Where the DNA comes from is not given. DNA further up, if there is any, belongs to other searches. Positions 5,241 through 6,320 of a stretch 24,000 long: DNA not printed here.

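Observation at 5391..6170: FMN TIM-barrel (Dus/DHOD-like) gene translationally coupled inside the cofE-cofD-cofC operon: candidate for the unassigned archaeal F420 step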

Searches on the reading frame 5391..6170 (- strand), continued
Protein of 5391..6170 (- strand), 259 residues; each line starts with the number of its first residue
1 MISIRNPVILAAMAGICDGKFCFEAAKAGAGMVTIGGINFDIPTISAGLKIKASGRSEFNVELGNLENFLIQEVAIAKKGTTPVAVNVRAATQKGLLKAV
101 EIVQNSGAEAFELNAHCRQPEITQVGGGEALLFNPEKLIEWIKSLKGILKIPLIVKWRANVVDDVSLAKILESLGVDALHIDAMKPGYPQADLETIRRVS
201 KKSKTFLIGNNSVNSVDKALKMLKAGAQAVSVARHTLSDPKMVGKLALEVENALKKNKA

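Call 35: search_solved_structures(query=A3, max_evalue=0.001, show_alignments=2)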
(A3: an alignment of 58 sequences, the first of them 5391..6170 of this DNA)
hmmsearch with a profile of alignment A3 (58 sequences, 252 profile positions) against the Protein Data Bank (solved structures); distinct sequences matched with E-value up to 0.001: 52.
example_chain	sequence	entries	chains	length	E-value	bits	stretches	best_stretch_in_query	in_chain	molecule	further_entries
6ei9_A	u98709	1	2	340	8.5e-23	84.2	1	91-248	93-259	tRNA-dihydrouridine synthase B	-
1vhn_A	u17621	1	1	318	4.9e-16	62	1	80-247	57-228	putative flavin oxidoreductase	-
4wfs_A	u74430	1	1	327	2.2e-13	53.3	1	78-242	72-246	tRNA-dihydrouridine(20) synthase [NAD(P)+]-like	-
6eza_A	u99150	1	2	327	2.2e-13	53.3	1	78-242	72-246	tRNA-dihydrouridine(20) synthase [NAD(P)+]-like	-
6ezb_A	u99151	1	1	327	2.2e-13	53.3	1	78-242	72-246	tRNA-dihydrouridine(20) synthase [NAD(P)+]-like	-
6ezc_A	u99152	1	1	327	2.2e-13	53.3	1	78-242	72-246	tRNA-dihydrouridine(20) synthase [NAD(P)+]-like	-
4xp7_A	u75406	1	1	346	2.6e-13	53.1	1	78-242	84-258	tRNA-dihydrouridine(20) synthase [NAD(P)+]-like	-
3w9z_A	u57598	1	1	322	6.3e-13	51.8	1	100-242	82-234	tRNA-dihydrouridine synthase C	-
4bf9_A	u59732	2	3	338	7.1e-13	51.7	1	100-242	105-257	TRNA-DIHYDROURIDINE SYNTHASE C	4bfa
5ue9_A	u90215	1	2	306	2.2e-11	46.8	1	82-178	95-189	Dihydroorotate dehydrogenase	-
5ksw_A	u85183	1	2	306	2.3e-11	46.7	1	82-178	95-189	Dihydroorotate dehydrogenase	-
4yco_A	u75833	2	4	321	4.2e-11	45.9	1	110-242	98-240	tRNA-dihydrouridine synthase C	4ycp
1ep1_A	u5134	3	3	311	1.4e-10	44.2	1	82-178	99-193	DIHYDROOROTATE DEHYDROGENASE B (PYRD SUBUNIT)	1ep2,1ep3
1h5y_A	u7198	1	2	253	5.5e-09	38.9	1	162-249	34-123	HISF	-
4evz_A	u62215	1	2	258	9e-08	35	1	166-249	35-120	HisF-LUCA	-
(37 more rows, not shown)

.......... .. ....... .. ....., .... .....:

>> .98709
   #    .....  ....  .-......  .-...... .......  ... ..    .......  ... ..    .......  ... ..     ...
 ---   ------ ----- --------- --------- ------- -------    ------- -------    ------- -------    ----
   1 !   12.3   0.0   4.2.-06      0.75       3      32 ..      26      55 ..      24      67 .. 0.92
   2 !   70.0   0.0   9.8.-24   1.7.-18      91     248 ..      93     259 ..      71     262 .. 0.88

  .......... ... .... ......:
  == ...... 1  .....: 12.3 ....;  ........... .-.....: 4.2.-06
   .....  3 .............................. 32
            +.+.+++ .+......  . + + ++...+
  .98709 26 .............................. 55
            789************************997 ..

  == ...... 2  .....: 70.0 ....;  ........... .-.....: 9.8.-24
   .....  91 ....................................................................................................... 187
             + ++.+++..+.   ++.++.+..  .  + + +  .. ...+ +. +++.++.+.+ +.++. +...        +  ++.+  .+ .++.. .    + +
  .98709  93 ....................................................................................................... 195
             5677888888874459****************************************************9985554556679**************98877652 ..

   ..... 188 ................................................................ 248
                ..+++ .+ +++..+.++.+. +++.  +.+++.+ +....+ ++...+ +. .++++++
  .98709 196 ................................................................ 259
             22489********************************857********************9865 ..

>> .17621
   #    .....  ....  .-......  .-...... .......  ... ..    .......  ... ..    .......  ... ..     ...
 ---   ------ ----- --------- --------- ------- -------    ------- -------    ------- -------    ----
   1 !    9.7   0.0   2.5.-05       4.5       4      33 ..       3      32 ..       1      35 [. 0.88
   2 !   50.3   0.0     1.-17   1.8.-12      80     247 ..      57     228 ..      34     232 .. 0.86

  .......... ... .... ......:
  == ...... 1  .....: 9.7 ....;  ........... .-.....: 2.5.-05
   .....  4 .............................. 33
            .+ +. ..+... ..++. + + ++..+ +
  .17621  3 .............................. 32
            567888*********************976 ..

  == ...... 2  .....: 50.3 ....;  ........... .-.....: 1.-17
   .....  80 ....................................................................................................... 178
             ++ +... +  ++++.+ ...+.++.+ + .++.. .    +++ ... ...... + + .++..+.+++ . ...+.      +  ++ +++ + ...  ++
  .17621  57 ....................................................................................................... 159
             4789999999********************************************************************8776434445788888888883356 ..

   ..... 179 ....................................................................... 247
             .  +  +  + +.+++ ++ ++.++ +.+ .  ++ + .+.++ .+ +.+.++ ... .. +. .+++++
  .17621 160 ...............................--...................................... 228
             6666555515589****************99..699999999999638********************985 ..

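Call 40: find_encoding_contigs(protein=P0062, flank=7000, max_places=1)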
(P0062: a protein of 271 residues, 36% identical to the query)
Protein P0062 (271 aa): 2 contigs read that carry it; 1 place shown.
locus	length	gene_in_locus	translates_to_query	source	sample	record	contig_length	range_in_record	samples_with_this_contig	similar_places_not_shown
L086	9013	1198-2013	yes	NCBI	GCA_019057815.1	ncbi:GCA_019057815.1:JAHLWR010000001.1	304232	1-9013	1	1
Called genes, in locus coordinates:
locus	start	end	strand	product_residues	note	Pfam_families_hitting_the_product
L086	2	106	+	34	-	?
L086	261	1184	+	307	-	PF01933:CofD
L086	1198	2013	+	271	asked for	PF01207:Dus, PF00977:His_biosynth (weak)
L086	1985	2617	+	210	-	PF01983:CofC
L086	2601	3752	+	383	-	PF00557:Peptidase_M24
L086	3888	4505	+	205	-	PF03193:RsgA_GTPase (faint), PF00350:Dynamin_N (faint), PF01926:MMR_HSR1, PF00009:GTP_EFTU (weak)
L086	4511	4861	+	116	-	PF09846:OapB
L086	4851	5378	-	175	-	PF13238:AAA_18, PF13521:AAA_28 (weak), PF20720:nSTAND3 (weak), PF13207:AAA_17 (weak)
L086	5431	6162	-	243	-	PF02660:G3P_acyltransf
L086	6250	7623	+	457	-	PF02878:PGM_PMM_I, PF02879:PGM_PMM_II, PF02880:PGM_PMM_III, PF00408:PGM_PMM_IV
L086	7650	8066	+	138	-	PF03692:CxxCxxCC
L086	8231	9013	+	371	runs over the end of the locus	PF00685:Sulfotransfer_1, PF13469:Sulfotransfer_3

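Call 41: find_encoding_contigs(protein=P0066, flank=7000, max_places=1)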
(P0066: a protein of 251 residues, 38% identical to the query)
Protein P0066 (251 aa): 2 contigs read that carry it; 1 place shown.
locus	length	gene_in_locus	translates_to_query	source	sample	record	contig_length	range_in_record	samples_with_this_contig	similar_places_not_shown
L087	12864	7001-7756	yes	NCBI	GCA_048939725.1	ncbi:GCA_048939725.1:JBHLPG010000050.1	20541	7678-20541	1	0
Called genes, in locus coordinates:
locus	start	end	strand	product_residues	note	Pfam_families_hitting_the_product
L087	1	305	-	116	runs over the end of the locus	PF00903:Glyoxalase, PF22677:Ble-like_N (weak)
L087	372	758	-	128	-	PF01638:HxlR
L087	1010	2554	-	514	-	-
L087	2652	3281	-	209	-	PF13489:Methyltransf_23, PF13847:Methyltransf_31 (weak), PF08241:Methyltransf_11, PF08242:Methyltransf_12, PF13649:Methyltransf_25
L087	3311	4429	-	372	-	PF21948:LplA-B_cat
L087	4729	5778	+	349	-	PF01385:OrfB_IS605, PF07282:Cas12f1-like_TNB (faint)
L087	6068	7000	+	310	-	PF01933:CofD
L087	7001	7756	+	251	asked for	PF01207:Dus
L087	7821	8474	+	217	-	PF01983:CofC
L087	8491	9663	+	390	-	PF04055:Radical_SAM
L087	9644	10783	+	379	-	PF04055:Radical_SAM, PF19288:CofH_C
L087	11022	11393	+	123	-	PF00072:Response_reg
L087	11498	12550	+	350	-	PF00483:NTP_transferase, PF12804:NTP_transf_3 (weak), PF22640:ManC_GMP_beta-helix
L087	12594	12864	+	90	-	PF03706:LPG_synthase_TM (faint)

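Call 42: find_encoding_contigs(protein=P0059, flank=7000, max_places=1)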
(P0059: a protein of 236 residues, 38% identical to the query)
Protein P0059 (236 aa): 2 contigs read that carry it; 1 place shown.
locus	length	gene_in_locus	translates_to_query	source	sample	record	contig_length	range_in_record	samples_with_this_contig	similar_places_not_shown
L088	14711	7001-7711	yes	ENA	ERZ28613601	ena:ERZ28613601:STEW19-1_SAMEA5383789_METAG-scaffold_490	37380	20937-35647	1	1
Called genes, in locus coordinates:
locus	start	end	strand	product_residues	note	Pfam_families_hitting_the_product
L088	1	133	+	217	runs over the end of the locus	-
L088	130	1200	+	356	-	PF00022:Actin (faint), PF06723:MreB_Mbl, PF00012:HSP70, PF14450:FtsA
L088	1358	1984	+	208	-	PF01351:RNase_HII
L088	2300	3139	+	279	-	PF01618:MotA_ExbB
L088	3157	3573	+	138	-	PF02472:ExbD (weak)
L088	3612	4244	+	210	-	PF07826:IMP_cyclohyd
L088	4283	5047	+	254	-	PF01996:F420_ligase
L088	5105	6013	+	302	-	PF01933:CofD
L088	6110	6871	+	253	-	PF05165:GCH_III, PF18182:mCpol (faint)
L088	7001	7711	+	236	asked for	PF01207:Dus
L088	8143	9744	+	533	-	PF02463:SMC_N (faint), PF03193:RsgA_GTPase (faint), PF00005:ABC_tran, PF13401:AAA_22 (faint), PF00005:ABC_tran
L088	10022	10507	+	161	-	PF19026:UBA_HYPK (weak)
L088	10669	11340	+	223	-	PF13241:NAD_binding_7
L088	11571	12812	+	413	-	PF05201:GlutR_N, PF01488:Shikimate_DH, PF16912:Glu_dehyd_C (faint), PF03807:F420_oxidored (faint), PF00745:GlutR_dimer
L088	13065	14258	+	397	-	PF00438:S-AdoMet_synt_N, PF02772:S-AdoMet_synt_M, PF02773:S-AdoMet_synt_C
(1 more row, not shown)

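Call 43: find_encoding_contigs(protein=P0067, flank=7000, max_places=1)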
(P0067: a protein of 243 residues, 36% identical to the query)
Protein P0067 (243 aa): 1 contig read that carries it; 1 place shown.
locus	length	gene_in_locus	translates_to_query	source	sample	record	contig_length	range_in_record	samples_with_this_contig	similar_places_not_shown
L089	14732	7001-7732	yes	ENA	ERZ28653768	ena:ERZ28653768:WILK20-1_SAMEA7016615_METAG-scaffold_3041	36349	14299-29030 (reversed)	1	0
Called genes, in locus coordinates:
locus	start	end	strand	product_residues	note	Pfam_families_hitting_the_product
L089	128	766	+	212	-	-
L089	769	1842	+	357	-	PF00022:Actin (faint), PF06723:MreB_Mbl, PF00012:HSP70, PF14450:FtsA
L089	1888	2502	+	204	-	PF01351:RNase_HII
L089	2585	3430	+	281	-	PF01618:MotA_ExbB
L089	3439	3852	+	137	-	PF02472:ExbD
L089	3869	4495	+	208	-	PF07826:IMP_cyclohyd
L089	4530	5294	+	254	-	PF01996:F420_ligase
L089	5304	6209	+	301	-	PF01933:CofD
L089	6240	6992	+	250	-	PF05165:GCH_III, PF18182:mCpol (faint)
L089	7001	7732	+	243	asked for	PF01207:Dus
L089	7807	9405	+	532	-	PF02463:SMC_N (faint), PF00005:ABC_tran, PF13401:AAA_22 (faint), PF00005:ABC_tran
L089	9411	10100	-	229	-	PF01863:YgjP-like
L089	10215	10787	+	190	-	-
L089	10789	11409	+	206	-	PF13241:NAD_binding_7, PF14824:Sirohm_synth_M (faint)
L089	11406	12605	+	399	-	PF05201:GlutR_N, PF02826:2-Hacid_dh_C (faint), PF01488:Shikimate_DH, PF00745:GlutR_dimer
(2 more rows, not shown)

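Call 44: find_encoding_contigs(protein=P0047, flank=8000, max_places=2)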
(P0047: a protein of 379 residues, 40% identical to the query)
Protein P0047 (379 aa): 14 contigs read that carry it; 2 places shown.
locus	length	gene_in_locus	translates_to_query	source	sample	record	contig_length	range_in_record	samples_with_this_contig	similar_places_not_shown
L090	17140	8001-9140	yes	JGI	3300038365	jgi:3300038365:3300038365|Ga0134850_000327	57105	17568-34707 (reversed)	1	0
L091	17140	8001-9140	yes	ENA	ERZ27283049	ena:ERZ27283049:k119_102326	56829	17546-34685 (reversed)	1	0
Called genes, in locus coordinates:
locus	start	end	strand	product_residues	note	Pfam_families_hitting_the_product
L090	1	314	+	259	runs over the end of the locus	PF02665:Nitrate_red_gam (weak)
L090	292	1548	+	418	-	PF13183:Fer4_8, PF13534:Fer4_17 (weak), PF02754:CCG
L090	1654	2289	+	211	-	PF01976:DUF116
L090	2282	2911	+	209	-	PF01976:DUF116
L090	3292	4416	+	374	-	PF01266:DAO (faint), PF01494:FAD_binding_3, PF03486:HI0933_like (faint), PF07992:Pyr_redox_2 (weak), PF12831:FAD_oxidored, PF13738:Pyr_redox_3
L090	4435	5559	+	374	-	PF01266:DAO (faint), PF01494:FAD_binding_3, PF03486:HI0933_like (faint), PF04820:Trp_halogenase (faint), PF07992:Pyr_redox_2 (faint), PF12831:FAD_oxidored, PF13738:Pyr_redox_3 (faint)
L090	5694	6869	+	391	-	PF01266:DAO (faint), PF01494:FAD_binding_3 (weak), PF07992:Pyr_redox_2 (faint), PF12831:FAD_oxidored, PF13738:Pyr_redox_3 (faint)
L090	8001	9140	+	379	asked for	PF01207:Dus, PF00977:His_biosynth (faint)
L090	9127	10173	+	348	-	PF01874:CitG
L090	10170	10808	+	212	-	PF04289:DUF447_N, PF20766:DUF447_C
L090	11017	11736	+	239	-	PF02441:Flavoprotein, PF00037:Fer4 (weak)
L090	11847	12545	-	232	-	PF00005:ABC_tran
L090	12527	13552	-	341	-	-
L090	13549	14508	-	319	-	PF00528:BPD_transp_1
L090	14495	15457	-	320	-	PF19300:BPD_transp_1_N (weak), PF00528:BPD_transp_1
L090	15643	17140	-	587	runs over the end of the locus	PF00496:SBP_bac_5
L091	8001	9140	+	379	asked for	PF01207:Dus, PF00977:His_biosynth (faint)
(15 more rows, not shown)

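Call 45: predict_structure(alignment_id=A3)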
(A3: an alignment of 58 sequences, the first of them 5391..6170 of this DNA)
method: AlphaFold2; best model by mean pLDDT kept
length: 259 residues; sequences in the alignment: 58
mean_pLDDT: 97.4   pTM: 0.94
mean pLDDT of the five models: 97.4, 97.1, 97.0, 96.5, 96.4
residues with pLDDT >= 90: 253; 70-90: 6; 50-70: 0; < 50: 0
segments of 3 or more residues with pLDDT < 50: none
pLDDT, mean of each block of 10 residues (from residue 1): 95 98 99 98 98 97 97 99 98 98 98 98 98 98 98 98 98 98 94 98 98 97 99 97 98 91
secondary structure, 60 per line:
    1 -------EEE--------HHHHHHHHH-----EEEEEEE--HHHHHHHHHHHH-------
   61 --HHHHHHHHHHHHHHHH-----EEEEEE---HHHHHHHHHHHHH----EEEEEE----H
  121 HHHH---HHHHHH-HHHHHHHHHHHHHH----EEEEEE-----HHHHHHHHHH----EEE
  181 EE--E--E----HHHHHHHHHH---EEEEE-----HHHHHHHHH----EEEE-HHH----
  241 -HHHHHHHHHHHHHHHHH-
elements in order: E8-10 H19-27 E33-39 H42-53 H63-78 E84-89 H93-105 E110-115 H120-124 H128-133 H135-148 E153-158 H164-173 E178-182 H193-202 E206-210 H216-224 E229-232 H242-258
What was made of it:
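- On tRNA dihydrouridine synthase (Dus): The protein is 259 aa. The model ends with a single helix at 242-258 (call 45).
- Checked: The AlphaFold model (call 45) is a (beta/alpha)8 barrel plus one C-terminal helix (242-258), whereas genuine Dus proteins are 300-350 aa.
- The model has pLDDT 97.4 (call 45). No extra lid element stands out in the secondary structure (call 45), whereas small-substrate relatives such as DHOD close a loop over the substrate (inference; pocket geometry was not measured).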

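Call 50: fold_search(model_id=the predicted structure, library=pdb)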
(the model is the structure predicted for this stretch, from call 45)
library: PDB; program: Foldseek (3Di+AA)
matches with E <= 10: 1898; with E <= 0.001: 1192
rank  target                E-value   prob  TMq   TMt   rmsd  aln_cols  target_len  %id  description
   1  6ei9_B                1.6e-13  1.00  0.72  0.62   4.2       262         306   21  Crystal structure of E. coli tRNA-dihydrouridine synthase B (DusB) (released 2018-01-17)
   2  6ei9_A                5.7e-13  1.00  0.72  0.61   4.5       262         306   21  Crystal structure of E. coli tRNA-dihydrouridine synthase B (DusB) (released 2018-01-17)
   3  3b0v_C                5.5e-12  1.00  0.74  0.61   3.3       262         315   19  tRNA-dihydrouridine synthase from Thermus thermophilus in complex with tRNA (released 2011-12-14)
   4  5ksw_C                6.2e-12  1.00  0.74  0.64   5.2       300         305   20  DHODB-I74D mutant (released 2016-08-03)
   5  5ue9_A                2.6e-11  1.00  0.72  0.62   5.6       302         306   21  WT DHODB with orotate bound (released 2017-09-06)
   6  5ksw_A                4.0e-11  1.00  0.72  0.62   5.7       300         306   22  DHODB-I74D mutant (released 2016-08-03)
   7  1gth_C                4.2e-11  1.00  0.73  0.20   7.1       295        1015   18  DIHYDROPYRIMIDINE DEHYDROGENASE (DPD) FROM PIG, TERNARY COMPLEX WITH NADPH AND 5-IODOURACIL (released 2002-04-11)
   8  1gth_A                7.5e-11  1.00  0.74  0.20   7.2       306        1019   18  DIHYDROPYRIMIDINE DEHYDROGENASE (DPD) FROM PIG, TERNARY COMPLEX WITH NADPH AND 5-IODOURACIL (released 2002-04-11)
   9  6eza_A                7.9e-11  1.00  0.68  0.56   6.3       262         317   19  Crystal Structure of human tRNA-dihydrouridine(20) synthase catalytic domain E294K mutant (released 2018-09-26)
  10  3b0u_X                1.1e-10  1.00  0.73  0.61   4.0       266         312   19  tRNA-dihydrouridine synthase from Thermus thermophilus in complex with tRNA fragment (released 2011-12-14)
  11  1ep3_A                1.3e-10  1.00  0.72  0.61   6.2       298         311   23  CRYSTAL STRUCTURE OF LACTOCOCCUS LACTIS DIHYDROOROTATE DEHYDROGENASE B. DATA COLLECTED UNDER CRYOGENIC CONDITIONS. (released 2001-01-17)
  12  1ep1_A                1.3e-10  1.00  0.67  0.57   5.6       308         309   22  CRYSTAL STRUCTURE OF LACTOCOCCUS LACTIS DIHYDROOROTATE DEHYDROGENASE B (released 2001-01-17)
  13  3b0p_B                1.4e-10  1.00  0.71  0.60   3.7       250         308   20  tRNA-dihydrouridine synthase from Thermus thermophilus (released 2011-12-14)
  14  3b0p_A                1.8e-10  1.00  0.71  0.60   3.9       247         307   20  tRNA-dihydrouridine synthase from Thermus thermophilus (released 2011-12-14)
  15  6eza_B                1.9e-10  1.00  0.70  0.58   6.3       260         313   19  Crystal Structure of human tRNA-dihydrouridine(20) synthase catalytic domain E294K mutant (released 2018-09-26)
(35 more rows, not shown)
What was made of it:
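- On tRNA dihydrouridine synthase (Dus): Foldseek gives DusB E 1.6e-13, TM 0.72 (call 50).
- Closest known: tRNA dihydrouridine synthases. Same: These are the nearest solved structures (6ei9, 3b0v, 1vhn; calls 35, 50).
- Foldseek returns Dus, DHOD-B, DPD and OYE ene-reductases (call 50). The nearest solved structures are DusB, Dus and DusC (calls 35, 50).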

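Call 51: find_homologous_proteins(query=A3, max_evalue=1e-10)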
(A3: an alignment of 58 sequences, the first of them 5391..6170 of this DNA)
Query A3 (58 sequences) (259 aa, profile of the alignment): 2506 proteins with E <= 1e-10 among 8000 candidates; the best 120 are listed.
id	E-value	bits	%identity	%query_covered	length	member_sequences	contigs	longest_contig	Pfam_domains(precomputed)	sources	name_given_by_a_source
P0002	2.7e-103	363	83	100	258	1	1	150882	PF01180.28,PF01207.24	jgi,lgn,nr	nr:tRNA-dihydrouridine synthase [Candidatus Freyarchaeota archaeon]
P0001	1.7e-101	357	91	99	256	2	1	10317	PF01180.28,PF01207.24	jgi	jgi:TIM-barrel protein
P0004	2.0e-101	357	78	98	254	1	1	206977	PF01180.28,PF01207.24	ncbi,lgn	ncbi:MAG: tRNA-dihydrouridine synthase [Candidatus Lokiarchaeia archaeon]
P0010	2.6e-100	353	74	100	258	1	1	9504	PF01207.24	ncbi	-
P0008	3.7e-100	352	74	99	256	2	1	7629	PF01207.24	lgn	-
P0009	1.7e-99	350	75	99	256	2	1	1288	PF01180.28,PF01207.24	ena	-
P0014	3.5e-99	349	57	98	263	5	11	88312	PF00977.28,PF01207.24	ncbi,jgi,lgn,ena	ncbi:MAG: tRNA-dihydrouridine synthase [Candidatus Jordarchaeales archaeon]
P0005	3.8e-99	349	75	99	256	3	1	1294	PF01207.24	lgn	-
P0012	6.9e-99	348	70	99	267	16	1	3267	PF01207.24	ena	-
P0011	1.1e-98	348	74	99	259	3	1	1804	PF01180.28,PF01207.24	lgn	-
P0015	2.5e-98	346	55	98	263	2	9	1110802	PF00977.28,PF01207.24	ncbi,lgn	ncbi:MAG: tRNA-dihydrouridine synthase [Candidatus Jordarchaeales archaeon]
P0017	3.9e-98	346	56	98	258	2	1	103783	PF00977.28,PF01207.24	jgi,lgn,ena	-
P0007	4.0e-98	346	78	99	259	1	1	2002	PF01180.28,PF01207.24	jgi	jgi:TIM-barrel protein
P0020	6.0e-98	345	51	95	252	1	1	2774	PF01207.24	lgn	-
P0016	6.2e-98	345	56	97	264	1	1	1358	PF00977.28,PF01207.24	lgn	-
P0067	4.3e-90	319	36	94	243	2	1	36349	PF01207.24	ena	-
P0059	6.1e-87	309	38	87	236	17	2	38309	PF01207.24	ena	-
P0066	7.7e-87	309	38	90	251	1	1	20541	PF01207.24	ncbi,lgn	ncbi:MAG: tRNA-dihydrouridine synthase [Promethearchaeota archaeon]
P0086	7.6e-80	286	33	91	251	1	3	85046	PF01207.24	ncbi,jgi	ncbi:MAG: hypothetical protein ACXAC8_10545 [Candidatus Hodarchaeales archaeon]|jgi:TIM-barrel prote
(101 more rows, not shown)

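Call 73: find_encoding_contigs(protein=P0306, flank=8000, max_places=1)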
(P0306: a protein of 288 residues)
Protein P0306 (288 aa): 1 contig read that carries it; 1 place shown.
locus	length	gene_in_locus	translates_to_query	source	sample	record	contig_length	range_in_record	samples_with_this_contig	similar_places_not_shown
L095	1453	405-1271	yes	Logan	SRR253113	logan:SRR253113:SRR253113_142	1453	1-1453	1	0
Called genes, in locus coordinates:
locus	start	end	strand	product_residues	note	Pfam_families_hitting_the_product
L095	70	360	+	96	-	PF05165:GCH_III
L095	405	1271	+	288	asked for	-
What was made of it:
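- Methanococcus has GCHIII-X (call 73).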
